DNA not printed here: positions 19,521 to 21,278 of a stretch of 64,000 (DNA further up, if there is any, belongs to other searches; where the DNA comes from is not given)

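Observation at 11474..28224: Extended catabolic neighbourhood around the MttB operon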

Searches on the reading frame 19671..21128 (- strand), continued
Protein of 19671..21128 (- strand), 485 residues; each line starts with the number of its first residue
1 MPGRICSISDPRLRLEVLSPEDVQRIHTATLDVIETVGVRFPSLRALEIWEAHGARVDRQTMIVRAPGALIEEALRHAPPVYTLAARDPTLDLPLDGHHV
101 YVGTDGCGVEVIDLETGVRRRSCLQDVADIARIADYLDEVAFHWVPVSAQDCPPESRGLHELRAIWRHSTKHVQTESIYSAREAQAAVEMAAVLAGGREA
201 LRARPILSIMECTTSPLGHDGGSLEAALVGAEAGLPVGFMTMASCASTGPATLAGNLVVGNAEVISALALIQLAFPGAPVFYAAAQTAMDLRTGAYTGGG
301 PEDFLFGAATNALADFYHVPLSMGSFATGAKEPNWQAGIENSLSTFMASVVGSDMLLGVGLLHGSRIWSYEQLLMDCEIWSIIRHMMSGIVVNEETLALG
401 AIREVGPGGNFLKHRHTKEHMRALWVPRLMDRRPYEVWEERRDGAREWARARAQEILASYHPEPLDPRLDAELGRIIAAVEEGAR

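Call 23: find_encoding_contigs(protein=P0003, flank=10000, max_places=2)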
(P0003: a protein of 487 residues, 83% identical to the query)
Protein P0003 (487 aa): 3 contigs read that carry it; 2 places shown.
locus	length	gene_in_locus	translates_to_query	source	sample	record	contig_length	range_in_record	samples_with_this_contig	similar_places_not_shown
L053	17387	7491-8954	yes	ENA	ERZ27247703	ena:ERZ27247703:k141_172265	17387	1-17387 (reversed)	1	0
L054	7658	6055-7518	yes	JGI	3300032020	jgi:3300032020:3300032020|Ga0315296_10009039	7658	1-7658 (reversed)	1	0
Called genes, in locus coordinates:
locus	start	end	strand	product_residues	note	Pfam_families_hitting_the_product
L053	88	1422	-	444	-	PF00202:Aminotran_3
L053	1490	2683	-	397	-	PF00108:Thiolase_N, PF00109:ketoacyl-synt, PF02803:Thiolase_C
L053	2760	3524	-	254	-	PF01144:CoA_trans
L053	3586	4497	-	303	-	PF01144:CoA_trans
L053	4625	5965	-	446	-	PF00202:Aminotran_3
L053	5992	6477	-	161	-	PF13404:HTH_AsnC-type, PF13412:HTH_24, PF22482:AsnC_trans_reg_3, PF01037:AsnC_trans_reg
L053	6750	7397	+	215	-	PF02607:B12-binding_2, PF02310:B12-binding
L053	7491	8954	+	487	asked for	PF06253:MTTB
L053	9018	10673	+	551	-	PF07969:Amidohydro_3, PF01979:Amidohydro_1 (faint)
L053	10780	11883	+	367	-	PF03417:AAT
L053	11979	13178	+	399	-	PF01546:Peptidase_M20, PF07687:M20_dimer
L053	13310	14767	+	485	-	PF06253:MTTB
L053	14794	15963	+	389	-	PF03435:Sacchrp_dh_NADP, PF16653:Sacchrp_dh_C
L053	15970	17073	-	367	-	PF00005:ABC_tran, PF08352:oligo_HPY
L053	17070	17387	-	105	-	?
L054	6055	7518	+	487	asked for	PF06253:MTTB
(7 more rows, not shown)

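Call 25: search_solved_structures(query=window:19671-21128:-, max_evalue=0.00001)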
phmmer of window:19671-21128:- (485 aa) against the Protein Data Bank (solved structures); distinct sequences matched with E-value up to 0.00001: 5.
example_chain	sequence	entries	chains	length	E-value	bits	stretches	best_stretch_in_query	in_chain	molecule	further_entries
9yce_A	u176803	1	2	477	2.5e-78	267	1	16-478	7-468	Glycine betaine methyltransferase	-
2qne_A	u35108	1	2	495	2.8e-78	266.9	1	16-478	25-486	Putative methyltransferase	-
7xcl_A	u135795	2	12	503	1.5e-70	241.4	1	14-478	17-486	Trimethylamine methyltransferase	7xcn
7xcm_A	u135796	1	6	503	1.8e-70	241.1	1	14-478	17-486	Trimethylamine methyltransferase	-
4yyc_A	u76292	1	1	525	6.7e-43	150.2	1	13-479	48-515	Putative trimethylamine methyltransferase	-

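Call 35: search_solved_structures(query=window:19671-21128:-, max_evalue=1e-60, show_alignments=1)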
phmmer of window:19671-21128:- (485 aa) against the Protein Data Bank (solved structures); distinct sequences matched with E-value up to 1e-60: 4.
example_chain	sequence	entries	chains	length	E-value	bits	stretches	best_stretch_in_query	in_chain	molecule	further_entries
9yce_A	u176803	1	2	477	2.5e-78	267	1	16-478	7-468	Glycine betaine methyltransferase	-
2qne_A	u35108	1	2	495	2.8e-78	266.9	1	16-478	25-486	Putative methyltransferase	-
7xcl_A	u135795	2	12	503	1.5e-70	241.4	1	14-478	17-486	Trimethylamine methyltransferase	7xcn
7xcm_A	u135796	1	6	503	1.8e-70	241.1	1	14-478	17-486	Trimethylamine methyltransferase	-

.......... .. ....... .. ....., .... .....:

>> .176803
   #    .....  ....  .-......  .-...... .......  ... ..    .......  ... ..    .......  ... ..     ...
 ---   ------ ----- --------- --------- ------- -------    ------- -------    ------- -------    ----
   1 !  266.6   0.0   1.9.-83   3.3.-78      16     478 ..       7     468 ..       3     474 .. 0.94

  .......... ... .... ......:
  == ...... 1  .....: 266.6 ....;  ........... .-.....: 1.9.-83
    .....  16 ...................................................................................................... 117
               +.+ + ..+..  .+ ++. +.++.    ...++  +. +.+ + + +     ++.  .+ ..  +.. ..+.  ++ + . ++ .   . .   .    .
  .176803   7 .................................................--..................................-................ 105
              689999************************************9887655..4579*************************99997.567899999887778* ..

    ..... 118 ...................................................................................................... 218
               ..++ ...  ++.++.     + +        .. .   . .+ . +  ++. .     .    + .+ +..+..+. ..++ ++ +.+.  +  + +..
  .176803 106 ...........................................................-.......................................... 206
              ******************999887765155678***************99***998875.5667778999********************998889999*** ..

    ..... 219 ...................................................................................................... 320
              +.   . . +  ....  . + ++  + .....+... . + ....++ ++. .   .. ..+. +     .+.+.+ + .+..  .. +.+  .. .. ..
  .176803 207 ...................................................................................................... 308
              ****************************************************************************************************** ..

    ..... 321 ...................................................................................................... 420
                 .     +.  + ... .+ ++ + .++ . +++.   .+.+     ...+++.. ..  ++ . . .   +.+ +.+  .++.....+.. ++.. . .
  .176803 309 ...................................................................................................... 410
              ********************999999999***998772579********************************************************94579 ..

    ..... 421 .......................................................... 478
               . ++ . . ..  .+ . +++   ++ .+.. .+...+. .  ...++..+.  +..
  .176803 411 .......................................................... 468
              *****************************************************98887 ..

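Call 38: find_related_loci(query=window:19671-21128:-, collection=metagenome_contigs, flank=10000)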
Query window:19671-21128:- (485 aa) in metagenome_contigs; peptide patterns used: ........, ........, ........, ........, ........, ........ (x = any residue, [..] = any of these).
438 stretches matched a pattern; 52 encode a relative of the query (tblastn E <= 1e-3); 52 distinct loci.
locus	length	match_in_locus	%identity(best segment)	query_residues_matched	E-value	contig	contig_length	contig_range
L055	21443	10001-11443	92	1-481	0e+0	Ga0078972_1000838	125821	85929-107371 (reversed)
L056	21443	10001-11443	80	5-483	0e+0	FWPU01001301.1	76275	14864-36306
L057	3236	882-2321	75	1-480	0e+0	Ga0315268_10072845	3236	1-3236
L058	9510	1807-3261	75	1-485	0e+0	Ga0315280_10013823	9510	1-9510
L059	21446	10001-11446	74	1-482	0e+0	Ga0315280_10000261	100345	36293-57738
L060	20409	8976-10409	81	1-478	0e+0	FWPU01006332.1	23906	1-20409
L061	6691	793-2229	75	3-481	0e+0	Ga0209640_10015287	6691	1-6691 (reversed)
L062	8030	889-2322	78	1-478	0e+0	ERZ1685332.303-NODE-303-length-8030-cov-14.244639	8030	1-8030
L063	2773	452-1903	76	1-484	0e+0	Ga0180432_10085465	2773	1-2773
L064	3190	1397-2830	76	4-481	0e+0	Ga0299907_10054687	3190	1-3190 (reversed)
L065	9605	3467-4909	72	1-481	0e+0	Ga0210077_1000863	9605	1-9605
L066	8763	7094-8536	72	1-481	0e+0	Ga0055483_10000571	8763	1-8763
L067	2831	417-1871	70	1-485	0e+0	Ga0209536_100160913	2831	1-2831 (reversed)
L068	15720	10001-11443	73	1-481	0e+0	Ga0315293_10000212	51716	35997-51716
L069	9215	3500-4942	73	1-481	0e+0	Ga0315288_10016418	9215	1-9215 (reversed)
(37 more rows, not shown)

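Call 41: search_protein_families(library=pfam, proteins=[L056:1127-2863:-, L056:4409-5275:-, L056:6739-8610:-, L056:14794-16104:+, L056:18035-18919:+, L056:18996-20840:-, L059:6392-8542:+, L059:8567-9970:+, L068:11622-13136:+, L003:7615-8928:+], max_evalue=0.00001)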
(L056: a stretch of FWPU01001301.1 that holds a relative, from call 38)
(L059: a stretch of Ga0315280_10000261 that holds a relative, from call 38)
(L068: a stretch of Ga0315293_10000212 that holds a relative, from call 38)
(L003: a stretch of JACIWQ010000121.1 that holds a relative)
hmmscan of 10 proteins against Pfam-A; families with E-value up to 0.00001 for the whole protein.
L056:1127-2863:- (578 aa): 1 family
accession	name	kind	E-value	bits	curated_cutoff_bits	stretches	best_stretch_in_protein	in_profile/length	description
PF03891.20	DUF333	-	2.3e-22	79.5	25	1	139-186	1-47/47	Domain of unknown function (DUF333)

L056:4409-5275:- (288 aa): 1 family
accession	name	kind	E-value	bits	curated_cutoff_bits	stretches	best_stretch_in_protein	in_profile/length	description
PF02633.19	Creatininase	-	2.2e-70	237.2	31.3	1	24-269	2-238/238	Creatinine amidohydrolase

L056:6739-8610:- (623 aa): 2 families
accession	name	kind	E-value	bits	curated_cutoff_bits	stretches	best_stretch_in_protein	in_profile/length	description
PF01314.23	AFOR_C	-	7.1e-144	480.1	27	1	238-621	4-385/385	Aldehyde ferredoxin oxidoreductase, domains 2 & 3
PF02730.20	AFOR_N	-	1.1e-82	277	29.8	1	19-218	1-199/199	Aldehyde ferredoxin oxidoreductase, N-terminal domain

L056:14794-16104:+ (436 aa): 3 families
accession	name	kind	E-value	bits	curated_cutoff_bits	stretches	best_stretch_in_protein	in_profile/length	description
PF12544.13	LAM_C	-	2.1e-35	122.1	26.7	1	324-433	1-108/127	Lysine-2,3-aminomutase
PF04055.27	Radical_SAM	-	2.3e-15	57.6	29.5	1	133-280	3-157/166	Radical SAM superfamily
PF13353.11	Fer4_12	-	4.8e-06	27.3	22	0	131-248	9-122/137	4Fe-4S single cluster domain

L056:18035-18919:+ (294 aa): 0 families

L056:18996-20840:- (614 aa): 3 families
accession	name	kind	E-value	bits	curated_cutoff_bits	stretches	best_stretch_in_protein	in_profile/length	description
PF01380.27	SIS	-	2.8e-55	186.1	25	2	467-595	2-129/131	SIS domain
PF13522.11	GATase_6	-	5.1e-22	78.7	27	1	65-180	9-114/130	Glutamine amidotransferase domain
PF13537.11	GATase_7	-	4.6e-15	56.1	25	1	82-202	9-122/123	Glutamine amidotransferase domain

L059:6392-8542:+ (716 aa): 3 families
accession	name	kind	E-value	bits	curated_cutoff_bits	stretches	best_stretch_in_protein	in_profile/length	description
PF04389.22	Peptidase_M28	-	1.7e-21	77.2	21.3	1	333-527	1-174/193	Peptidase family M28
PF04253.20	TFR_dimer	-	1.5e-13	51.2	27.1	1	583-700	3-119/121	Transferrin receptor-like dimerisation domain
PF02225.27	PA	-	3.3e-06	27.5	23.9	1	152-222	2-64/95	PA domain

L059:8567-9970:+ (467 aa): 2 families
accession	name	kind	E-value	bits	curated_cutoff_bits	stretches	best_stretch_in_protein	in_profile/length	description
PF13520.12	AA_permease_2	-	4.2e-55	187.8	27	1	16-442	1-416/427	Amino acid permease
PF00324.27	AA_permease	-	4.8e-38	131.5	24.6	1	22-437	3-423/470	Amino acid permease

L068:11622-13136:+ (504 aa): 1 family
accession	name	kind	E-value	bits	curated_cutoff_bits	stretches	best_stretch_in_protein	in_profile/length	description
PF01425.27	Amidase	-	2e-71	241.8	27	1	46-478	9-445/445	Amidase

L003:7615-8928:+ (437 aa): 2 families
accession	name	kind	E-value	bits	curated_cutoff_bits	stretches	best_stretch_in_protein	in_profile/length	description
PF12544.13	LAM_C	-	1.3e-28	100.1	26.7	1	327-436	1-109/127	Lysine-2,3-aminomutase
PF04055.27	Radical_SAM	-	1e-13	52.2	29.5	1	136-284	3-158/166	Radical SAM superfamily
